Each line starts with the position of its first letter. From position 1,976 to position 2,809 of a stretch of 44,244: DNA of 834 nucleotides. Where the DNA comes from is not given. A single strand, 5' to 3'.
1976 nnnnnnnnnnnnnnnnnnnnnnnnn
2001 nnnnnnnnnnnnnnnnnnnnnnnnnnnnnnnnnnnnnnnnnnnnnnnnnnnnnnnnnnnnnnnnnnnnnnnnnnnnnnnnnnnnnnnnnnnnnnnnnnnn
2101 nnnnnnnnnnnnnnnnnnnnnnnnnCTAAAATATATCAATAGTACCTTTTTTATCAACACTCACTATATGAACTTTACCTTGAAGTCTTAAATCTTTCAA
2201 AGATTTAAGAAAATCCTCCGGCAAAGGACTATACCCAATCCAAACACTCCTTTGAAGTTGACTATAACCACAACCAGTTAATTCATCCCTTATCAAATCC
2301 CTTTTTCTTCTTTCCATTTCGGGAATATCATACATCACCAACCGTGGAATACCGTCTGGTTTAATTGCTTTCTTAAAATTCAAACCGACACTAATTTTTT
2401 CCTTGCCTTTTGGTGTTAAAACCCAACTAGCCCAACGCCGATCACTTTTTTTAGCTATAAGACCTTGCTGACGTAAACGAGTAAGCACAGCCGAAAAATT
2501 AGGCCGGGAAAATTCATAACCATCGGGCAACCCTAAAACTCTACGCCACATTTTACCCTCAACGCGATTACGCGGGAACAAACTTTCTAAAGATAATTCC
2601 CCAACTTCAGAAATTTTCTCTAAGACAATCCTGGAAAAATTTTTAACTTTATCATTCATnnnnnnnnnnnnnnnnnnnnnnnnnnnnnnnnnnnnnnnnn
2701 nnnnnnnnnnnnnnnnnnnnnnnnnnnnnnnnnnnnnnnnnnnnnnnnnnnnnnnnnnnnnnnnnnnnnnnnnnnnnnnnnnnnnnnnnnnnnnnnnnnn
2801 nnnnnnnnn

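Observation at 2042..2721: Orphan wHTH-Cas2-like gene bracketed on both sides by long palindromes centred on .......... (cassette 1)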

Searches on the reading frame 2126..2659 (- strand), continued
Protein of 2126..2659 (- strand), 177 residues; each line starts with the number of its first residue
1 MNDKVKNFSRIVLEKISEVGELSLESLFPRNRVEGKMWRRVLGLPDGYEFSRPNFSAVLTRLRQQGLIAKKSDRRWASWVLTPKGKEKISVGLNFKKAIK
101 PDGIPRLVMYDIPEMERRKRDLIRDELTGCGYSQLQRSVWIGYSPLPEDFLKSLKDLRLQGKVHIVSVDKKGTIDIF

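Call 84: search_protein_representatives(alignment_id=A1)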
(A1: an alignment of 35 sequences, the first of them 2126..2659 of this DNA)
Query: 35 sequences, 176 profile positions. Proteins with E-value up to 0.001 (for the whole library): 5315; up to 1e-10: 2292; up to 1e-30: 90. The best 150 are listed.
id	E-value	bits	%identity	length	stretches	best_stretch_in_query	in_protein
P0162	6.6e-73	260.4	-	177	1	4-175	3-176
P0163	1.0e-62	227.2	-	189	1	6-175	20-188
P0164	1.2e-61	223.7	-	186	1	2-175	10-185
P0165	2.5e-61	222.7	-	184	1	4-174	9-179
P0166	3.0e-61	222.5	-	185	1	4-173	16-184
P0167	2.8e-55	203.0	-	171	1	3-159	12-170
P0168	2.0e-54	200.2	-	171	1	7-174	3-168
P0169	4.6e-54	199.0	-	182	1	3-175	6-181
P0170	8.2e-53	195.0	-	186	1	5-173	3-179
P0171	2.1e-52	193.7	-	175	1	11-174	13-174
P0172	2.2e-51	190.3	-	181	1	8-174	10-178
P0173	3.5e-50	186.4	-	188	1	3-174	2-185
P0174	8.9e-48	178.6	-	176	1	5-173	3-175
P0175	2.3e-47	177.3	-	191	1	4-173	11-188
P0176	3.2e-47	176.8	-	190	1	5-175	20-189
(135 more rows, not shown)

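Call 88: search_solved_structures(query=A2, max_evalue=1, show_alignments=5)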
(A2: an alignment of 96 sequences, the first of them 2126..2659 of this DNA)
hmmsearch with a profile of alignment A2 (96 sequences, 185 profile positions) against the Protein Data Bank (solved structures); distinct sequences matched with E-value up to 1: 107 (the best 60 are shown).
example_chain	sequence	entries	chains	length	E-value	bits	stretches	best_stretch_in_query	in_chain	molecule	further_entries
9qbc_A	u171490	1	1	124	0.0044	20.1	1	40-99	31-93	PadR-family transcriptional regulator PadR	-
8aga_A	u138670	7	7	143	0.0075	19.4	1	30-96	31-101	Transcriptional regulator HosA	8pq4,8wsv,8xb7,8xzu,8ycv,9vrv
3bj6_A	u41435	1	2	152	0.011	18.9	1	54-103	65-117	Transcriptional regulator, MarR family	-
9qbd_A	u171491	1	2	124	0.013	18.6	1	40-98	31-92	PadR-family transcriptional regulator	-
3bpv_A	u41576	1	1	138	0.024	17.7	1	53-99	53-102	Transcriptional regulator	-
7wze_Y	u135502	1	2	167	0.026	17.6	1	48-99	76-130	Uncharacterized HTH-type transcriptional regulator YetL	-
3bpx_A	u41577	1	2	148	0.028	17.5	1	53-99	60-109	Transcriptional regulator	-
6qfd_A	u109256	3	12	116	0.03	17.4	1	44-95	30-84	DNA-binding protein | hsRosR DNA binding protein | DNA binding protein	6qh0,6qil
6qua_A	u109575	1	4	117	0.03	17.4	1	44-95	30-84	hsRosR-DNA binding protein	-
4esb_A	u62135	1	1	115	0.03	17.4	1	48-99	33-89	Transcriptional regulator, PadR family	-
5aip_A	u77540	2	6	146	0.031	17.4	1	48-101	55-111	TRANSCRIPTIONAL REGULATOR, MARR FAMILY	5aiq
6ez1_A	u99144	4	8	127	0.034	17.2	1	44-95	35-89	DNA binding protein | HALOPHILIC WINGED-HELIX-TURN-HELIX DNA BINDING PROTEIN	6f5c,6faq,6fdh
4xrf_A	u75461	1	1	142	0.034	17.2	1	49-104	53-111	Transcriptional regulator, MarR family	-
6jhz_A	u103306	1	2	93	0.035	17.2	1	113-147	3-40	CRISPR-associated endoribonuclease Cas2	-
8ia4_A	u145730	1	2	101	0.04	17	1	113-147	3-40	CRISPR-associated endoribonuclease Cas2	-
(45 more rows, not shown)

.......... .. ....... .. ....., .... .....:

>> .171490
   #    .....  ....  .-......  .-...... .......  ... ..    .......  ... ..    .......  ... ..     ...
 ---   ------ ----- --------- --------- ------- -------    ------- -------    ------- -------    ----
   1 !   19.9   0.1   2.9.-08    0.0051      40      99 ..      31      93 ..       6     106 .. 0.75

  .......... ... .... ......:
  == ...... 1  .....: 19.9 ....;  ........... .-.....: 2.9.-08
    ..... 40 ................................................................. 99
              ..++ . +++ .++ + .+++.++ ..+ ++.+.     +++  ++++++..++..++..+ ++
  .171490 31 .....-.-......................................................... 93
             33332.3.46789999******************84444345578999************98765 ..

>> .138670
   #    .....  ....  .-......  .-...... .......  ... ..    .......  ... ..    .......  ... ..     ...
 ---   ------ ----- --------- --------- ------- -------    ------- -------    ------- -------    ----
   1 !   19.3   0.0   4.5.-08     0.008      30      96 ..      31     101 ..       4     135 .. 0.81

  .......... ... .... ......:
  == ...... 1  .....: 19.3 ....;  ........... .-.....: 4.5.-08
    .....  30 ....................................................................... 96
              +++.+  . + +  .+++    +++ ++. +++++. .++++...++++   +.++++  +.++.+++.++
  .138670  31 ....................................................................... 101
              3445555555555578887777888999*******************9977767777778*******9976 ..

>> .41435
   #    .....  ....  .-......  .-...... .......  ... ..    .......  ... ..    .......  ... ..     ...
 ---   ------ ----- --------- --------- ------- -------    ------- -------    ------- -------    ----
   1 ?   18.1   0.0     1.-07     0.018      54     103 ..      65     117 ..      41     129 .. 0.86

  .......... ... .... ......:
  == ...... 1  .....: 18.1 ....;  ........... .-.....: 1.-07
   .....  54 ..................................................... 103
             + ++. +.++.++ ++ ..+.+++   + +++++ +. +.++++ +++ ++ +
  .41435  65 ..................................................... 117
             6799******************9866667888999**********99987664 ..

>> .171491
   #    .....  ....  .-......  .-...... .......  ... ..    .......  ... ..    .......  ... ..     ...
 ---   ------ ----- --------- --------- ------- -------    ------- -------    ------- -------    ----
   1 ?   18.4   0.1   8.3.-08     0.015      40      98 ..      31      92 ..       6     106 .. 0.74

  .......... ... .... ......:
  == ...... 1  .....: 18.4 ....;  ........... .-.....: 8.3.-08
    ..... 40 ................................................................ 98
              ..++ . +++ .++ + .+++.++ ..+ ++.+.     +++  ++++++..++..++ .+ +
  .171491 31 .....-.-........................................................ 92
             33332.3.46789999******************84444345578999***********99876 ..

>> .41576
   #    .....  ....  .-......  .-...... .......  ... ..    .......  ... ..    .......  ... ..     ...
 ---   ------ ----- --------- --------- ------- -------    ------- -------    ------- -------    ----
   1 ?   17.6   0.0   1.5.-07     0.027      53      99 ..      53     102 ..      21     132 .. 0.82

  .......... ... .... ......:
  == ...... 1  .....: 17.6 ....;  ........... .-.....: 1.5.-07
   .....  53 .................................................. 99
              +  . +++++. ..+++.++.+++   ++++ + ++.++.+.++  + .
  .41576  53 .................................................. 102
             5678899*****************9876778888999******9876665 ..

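Call 99: find_related_loci(query=A1, collection=viral_contigs, flank=3000)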
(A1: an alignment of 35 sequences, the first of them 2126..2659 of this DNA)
Query A1 (177 aa) in viral_contigs; peptide patterns used: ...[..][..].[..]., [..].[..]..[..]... (x = any residue, [..] = any of these).
25 stretches matched a pattern, but none encodes a relative of the query by tblastn (E <= 1e-3).

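Call 100: search_dna_similar(query=window:2126-2659:-, collection=phages, mode=protein, max_evalue=0.001, max_rows=10)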
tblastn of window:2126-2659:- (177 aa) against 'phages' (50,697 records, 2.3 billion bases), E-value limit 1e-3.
No match.

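Call 101: search_dna_similar(query=window:2126-2659:-, collection=plasmids, mode=protein, max_evalue=0.001, max_rows=10)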
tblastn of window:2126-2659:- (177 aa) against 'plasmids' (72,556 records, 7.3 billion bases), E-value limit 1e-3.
Records with a match: 2; places in all: 2; records where one place covers at least 80% of the query: 0.
Best place of each record, by identity: <60% 2.
By first word of the organism name: Streptomyces 2.
By predicted mobility (MOB-suite, as given by PLSDB): non-mobilizable 2.
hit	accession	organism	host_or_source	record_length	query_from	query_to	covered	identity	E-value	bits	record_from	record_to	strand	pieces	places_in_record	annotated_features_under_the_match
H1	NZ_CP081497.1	Streptomyces sp. BHT-5-2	whole organism,plant soil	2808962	53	172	68%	27.4%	2e-5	51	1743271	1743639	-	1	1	none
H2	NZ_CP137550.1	Streptomyces sp. N50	Selaginella tamariscina,cell ...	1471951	39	156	67%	24.0%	4e-4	47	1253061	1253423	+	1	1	record has no annotation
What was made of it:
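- There are no phage hits and only two distant (24-27% identity) Streptomyces plasmid matches (calls 99-101). There are no phage hits and only two distant plasmid matches (calls 99-101).
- Tried and rejected: No relatives in viral contigs or phages, and only distant Streptomyces hits in plasmids (calls 99-101).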

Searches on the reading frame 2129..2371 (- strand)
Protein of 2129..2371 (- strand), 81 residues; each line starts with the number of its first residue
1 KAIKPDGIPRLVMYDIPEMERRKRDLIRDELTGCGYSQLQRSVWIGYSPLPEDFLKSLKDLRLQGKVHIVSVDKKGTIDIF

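Call 71: search_solved_structures(query=window:2129-2371:-, max_evalue=10, show_alignments=5)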
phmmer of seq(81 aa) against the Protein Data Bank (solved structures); distinct sequences matched with E-value up to 10: 1.
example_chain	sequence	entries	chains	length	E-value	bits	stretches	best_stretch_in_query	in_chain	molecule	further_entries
9if7_SJ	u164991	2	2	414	1.2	12.8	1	4-53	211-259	PRP19-related complex protein 3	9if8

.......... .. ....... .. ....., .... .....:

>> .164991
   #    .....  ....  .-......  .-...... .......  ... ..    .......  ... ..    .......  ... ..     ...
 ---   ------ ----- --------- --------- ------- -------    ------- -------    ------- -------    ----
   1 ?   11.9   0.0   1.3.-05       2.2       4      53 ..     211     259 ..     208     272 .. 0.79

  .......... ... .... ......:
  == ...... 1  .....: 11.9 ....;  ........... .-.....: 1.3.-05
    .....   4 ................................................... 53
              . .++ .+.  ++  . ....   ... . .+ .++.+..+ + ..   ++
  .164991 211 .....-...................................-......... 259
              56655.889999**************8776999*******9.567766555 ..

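Call 91: search_solved_structures(query=A3, max_evalue=1, show_alignments=5)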
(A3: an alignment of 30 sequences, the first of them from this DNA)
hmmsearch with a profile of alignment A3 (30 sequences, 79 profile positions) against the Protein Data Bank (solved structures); distinct sequences matched with E-value up to 1: 6.
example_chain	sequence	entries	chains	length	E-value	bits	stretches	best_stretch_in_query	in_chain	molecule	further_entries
6jhz_A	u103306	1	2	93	0.0034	20.8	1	7-42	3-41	CRISPR-associated endoribonuclease Cas2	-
8ia4_A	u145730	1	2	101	0.0042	20.5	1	7-42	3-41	CRISPR-associated endoribonuclease Cas2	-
3exc_X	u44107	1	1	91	0.0075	19.7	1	4-46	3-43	Uncharacterized protein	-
6qxf_K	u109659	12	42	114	0.1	16.1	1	7-42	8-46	CRISPR-associated endoribonuclease Cas2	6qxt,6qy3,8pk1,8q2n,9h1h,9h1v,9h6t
5zyf_A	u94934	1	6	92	0.14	15.6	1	6-41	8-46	CRISPR-associated endoribonuclease Cas2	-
5xvn_E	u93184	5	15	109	0.39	14.2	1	8-42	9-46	CRISPR-associated endoribonuclease Cas2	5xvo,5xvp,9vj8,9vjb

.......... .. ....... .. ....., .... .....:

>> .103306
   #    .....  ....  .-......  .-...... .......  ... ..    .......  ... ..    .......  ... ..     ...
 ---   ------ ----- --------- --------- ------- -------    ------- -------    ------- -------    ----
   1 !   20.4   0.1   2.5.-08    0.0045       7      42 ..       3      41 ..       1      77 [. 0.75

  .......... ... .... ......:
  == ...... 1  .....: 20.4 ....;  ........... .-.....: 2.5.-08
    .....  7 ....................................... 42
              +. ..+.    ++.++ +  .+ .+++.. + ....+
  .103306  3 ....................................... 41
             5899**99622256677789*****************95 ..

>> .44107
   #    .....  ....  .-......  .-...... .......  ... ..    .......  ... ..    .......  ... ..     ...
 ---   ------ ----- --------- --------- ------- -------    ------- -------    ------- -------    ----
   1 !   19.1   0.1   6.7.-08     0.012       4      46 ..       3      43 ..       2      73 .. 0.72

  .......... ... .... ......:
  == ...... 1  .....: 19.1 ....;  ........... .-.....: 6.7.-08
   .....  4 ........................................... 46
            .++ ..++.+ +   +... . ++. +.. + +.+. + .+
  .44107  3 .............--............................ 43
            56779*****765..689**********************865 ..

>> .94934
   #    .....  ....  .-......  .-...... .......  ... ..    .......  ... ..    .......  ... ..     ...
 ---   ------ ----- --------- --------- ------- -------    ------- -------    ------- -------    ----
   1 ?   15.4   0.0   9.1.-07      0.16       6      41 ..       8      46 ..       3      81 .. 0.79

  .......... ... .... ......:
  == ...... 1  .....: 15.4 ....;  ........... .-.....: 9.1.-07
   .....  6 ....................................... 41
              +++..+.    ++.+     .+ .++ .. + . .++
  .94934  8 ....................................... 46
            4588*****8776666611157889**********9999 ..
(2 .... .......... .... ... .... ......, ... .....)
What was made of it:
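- On Cas2: It aligns to the FD/YD of Cas2 chains 6jhz, 3exc and 6qxf (call 91).
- Closest known: Cas2. Same: The motifs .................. align with the Cas2 beta1 Asp and the Q-x-S-V-F motif (call 91).
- Checked: A profile of the C-terminal domain hits only Cas2 chains in the PDB (call 91).
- D111 aligns with the Cas2 beta1 Asp, and S138 with the Cas2 Q-x-S-V-F Ser (call 91).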
